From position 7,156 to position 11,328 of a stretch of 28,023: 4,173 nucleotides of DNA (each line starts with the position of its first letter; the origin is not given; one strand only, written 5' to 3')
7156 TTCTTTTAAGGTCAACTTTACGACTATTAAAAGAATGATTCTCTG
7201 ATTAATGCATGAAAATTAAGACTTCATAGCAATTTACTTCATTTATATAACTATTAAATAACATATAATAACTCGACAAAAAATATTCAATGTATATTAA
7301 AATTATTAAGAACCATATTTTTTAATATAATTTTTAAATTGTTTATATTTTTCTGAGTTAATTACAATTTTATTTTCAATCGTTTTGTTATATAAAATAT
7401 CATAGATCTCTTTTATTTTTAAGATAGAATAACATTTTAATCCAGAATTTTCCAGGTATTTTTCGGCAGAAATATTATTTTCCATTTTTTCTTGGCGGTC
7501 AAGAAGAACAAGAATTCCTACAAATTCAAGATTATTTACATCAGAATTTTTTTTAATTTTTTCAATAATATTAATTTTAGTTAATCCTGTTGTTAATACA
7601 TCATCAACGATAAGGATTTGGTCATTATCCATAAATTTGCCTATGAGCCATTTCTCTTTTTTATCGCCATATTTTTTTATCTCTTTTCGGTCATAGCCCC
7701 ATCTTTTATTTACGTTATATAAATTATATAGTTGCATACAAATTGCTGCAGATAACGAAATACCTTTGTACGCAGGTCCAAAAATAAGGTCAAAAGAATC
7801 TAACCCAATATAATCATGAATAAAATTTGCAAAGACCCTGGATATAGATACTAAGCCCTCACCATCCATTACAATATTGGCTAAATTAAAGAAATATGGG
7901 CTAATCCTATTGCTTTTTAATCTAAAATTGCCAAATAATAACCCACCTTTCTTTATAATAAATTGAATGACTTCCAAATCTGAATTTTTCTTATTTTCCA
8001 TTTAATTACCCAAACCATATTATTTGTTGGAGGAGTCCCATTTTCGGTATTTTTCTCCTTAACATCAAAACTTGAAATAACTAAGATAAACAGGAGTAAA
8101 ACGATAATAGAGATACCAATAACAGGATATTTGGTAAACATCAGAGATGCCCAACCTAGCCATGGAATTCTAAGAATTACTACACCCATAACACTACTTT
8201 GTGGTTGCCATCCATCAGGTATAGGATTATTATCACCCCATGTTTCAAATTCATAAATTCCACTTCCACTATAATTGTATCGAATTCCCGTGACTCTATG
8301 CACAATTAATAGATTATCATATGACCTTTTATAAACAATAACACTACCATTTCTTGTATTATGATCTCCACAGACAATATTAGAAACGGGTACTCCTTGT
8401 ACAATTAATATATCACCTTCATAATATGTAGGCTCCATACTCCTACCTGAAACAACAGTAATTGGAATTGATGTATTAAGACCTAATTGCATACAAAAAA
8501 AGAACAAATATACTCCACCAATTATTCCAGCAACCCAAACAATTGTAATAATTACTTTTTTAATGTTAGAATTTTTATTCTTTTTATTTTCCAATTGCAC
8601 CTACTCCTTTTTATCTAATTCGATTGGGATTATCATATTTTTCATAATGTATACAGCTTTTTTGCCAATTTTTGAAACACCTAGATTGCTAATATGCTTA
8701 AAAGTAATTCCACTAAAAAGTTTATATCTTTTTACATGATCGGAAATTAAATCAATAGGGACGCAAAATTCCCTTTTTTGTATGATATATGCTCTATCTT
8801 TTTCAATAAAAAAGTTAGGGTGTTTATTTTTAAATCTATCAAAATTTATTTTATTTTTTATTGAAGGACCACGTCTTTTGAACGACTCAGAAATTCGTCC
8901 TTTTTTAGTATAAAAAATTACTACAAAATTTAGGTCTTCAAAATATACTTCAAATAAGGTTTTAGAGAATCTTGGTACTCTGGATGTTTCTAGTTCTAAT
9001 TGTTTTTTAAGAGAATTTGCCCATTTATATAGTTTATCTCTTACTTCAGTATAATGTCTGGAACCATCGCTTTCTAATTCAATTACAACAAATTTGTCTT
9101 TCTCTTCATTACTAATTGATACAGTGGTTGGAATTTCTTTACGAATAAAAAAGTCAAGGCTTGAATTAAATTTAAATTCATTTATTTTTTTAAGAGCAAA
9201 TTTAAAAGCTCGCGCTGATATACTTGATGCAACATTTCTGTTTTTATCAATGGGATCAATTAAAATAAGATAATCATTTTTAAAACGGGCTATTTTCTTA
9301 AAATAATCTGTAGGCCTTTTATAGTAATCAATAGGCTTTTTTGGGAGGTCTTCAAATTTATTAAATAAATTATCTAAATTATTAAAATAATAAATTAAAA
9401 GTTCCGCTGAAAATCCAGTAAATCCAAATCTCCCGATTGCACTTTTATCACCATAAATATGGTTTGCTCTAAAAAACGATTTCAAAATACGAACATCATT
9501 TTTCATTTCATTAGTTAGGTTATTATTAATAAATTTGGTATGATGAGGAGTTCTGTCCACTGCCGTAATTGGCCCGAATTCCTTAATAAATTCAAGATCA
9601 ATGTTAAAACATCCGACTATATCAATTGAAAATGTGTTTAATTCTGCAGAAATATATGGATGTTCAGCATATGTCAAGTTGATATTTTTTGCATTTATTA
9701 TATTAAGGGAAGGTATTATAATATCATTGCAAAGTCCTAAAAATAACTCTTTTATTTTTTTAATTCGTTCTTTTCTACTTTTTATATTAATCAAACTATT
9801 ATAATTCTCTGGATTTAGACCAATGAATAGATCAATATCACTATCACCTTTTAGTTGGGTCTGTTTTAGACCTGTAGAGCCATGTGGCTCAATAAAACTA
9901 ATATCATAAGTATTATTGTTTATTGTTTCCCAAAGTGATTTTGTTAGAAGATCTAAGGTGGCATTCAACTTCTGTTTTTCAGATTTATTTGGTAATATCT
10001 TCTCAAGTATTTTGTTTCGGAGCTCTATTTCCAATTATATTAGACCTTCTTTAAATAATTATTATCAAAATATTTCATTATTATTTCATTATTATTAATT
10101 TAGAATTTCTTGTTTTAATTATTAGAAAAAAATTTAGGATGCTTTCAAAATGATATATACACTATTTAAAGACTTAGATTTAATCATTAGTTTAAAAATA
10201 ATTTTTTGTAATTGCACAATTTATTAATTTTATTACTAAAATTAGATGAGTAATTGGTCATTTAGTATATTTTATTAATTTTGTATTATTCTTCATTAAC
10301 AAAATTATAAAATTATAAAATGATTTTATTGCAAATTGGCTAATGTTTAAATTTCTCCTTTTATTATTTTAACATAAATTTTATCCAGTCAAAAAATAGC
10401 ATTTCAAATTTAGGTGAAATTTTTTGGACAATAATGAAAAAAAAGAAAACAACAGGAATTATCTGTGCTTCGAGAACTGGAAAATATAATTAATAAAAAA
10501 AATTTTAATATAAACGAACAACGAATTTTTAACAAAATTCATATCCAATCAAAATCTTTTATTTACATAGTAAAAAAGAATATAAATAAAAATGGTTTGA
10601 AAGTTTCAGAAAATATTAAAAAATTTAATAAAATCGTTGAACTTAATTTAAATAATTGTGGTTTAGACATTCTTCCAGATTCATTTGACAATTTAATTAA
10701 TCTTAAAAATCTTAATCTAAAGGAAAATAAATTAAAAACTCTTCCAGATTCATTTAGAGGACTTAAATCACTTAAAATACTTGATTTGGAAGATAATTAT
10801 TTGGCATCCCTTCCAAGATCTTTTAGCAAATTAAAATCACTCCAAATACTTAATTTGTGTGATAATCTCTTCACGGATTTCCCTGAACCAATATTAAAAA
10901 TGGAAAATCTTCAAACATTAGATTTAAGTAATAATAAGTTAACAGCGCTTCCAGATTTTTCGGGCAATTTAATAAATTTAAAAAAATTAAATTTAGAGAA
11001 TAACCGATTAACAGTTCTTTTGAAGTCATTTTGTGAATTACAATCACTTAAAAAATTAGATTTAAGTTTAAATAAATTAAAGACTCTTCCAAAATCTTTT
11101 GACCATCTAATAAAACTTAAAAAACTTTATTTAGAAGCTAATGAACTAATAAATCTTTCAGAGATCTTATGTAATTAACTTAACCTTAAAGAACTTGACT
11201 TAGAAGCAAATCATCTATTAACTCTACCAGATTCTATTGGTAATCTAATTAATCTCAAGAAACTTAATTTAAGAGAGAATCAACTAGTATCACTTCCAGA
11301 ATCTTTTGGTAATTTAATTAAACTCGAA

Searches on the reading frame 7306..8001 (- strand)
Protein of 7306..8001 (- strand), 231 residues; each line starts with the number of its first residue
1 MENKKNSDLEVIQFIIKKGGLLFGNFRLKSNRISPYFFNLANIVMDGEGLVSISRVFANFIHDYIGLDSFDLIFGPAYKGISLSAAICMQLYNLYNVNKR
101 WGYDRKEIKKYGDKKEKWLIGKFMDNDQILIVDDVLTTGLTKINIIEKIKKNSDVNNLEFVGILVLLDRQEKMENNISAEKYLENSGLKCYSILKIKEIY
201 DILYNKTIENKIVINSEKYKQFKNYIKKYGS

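Call 5: search_protein_families(library=pfam, proteins=[window:7306-8001:-], max_evalue=0.001)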
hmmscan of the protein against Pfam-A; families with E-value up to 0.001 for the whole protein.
window:7306-8001:- (231 aa): 2 families
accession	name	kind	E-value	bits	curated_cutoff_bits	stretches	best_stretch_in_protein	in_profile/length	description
PF00156.33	Pribosyltran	-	1.1e-06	28.5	26.3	1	57-175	18-132/158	Phosphoribosyl transferase domain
PF15609.12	PRTase_2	-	7.4e-05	22.8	28.8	1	123-174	116-167/188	Phosphoribosyl transferase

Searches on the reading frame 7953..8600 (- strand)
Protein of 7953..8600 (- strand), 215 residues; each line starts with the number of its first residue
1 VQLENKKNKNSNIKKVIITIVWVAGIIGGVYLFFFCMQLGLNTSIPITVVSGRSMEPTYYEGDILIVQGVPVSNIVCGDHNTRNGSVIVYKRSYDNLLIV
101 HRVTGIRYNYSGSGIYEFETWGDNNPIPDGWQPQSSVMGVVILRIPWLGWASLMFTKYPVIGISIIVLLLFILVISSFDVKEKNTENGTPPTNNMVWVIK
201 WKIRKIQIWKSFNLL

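Call 5: search_protein_families(library=pfam, proteins=[window:7953-8600:-], max_evalue=0.001)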
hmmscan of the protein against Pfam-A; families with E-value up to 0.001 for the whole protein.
window:7953-8600:- (215 aa): 1 family
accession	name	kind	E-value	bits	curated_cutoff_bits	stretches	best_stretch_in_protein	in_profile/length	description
PF10502.14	Peptidase_S26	-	0.00041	20.8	22.9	0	47-106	25-80/168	Signal peptidase, peptidase S26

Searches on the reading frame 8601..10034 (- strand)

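Call 5: search_protein_families(library=pfam, proteins=[window:8601-10034:-], max_evalue=0.001)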
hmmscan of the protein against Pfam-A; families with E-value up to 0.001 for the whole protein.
window:8601-10034:- (477 aa): 3 families
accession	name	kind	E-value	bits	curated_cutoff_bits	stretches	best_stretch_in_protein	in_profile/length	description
PF09249.16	tRNA_NucTransf2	-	1.3e-19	71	27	1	179-296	1-112/113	tRNA nucleotidyltransferase, second domain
PF21133.2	CAA_C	-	1.9e-06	28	22.2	1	363-437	47-123/144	CCA-adding enzyme, C-terminal domain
PF01909.29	NTP_transf_2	-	0.0009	20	21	0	51-107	20-73/93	Nucleotidyltransferase domain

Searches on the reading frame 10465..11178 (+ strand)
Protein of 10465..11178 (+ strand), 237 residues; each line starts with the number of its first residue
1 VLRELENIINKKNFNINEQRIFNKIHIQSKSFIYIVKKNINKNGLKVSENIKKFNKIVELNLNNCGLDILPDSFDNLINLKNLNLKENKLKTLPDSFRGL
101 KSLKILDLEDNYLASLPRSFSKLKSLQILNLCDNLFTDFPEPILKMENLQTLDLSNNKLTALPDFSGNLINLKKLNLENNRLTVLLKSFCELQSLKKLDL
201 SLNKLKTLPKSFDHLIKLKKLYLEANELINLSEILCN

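Call 5: search_protein_families(library=pfam, proteins=[window:10465-11178:+], max_evalue=0.001)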
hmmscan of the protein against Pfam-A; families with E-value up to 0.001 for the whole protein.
window:10465-11178:+ (237 aa): 5 families
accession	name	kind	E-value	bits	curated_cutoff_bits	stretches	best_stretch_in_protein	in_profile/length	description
PF13855.12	LRR_8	-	9.7e-31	105.8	27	4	171-228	2-61/61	Leucine rich repeat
PF12799.13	LRR_4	-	3e-19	69.1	27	3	148-183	2-37/44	Leucine Rich repeats (2 copies)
PF23598.1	LRR_14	-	9e-19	67.9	40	2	46-155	13-122/353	Leucine-rich repeat region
PF00560.39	LRR_1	-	2.8e-17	59.5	20.6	0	148-168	1-22/23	Leucine Rich Repeat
PF23211.1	LRR_LRWD1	-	0.00083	19.5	28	0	53-132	14-94/190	Leucine-rich repeat and WD repeat-containing protein 1, LRR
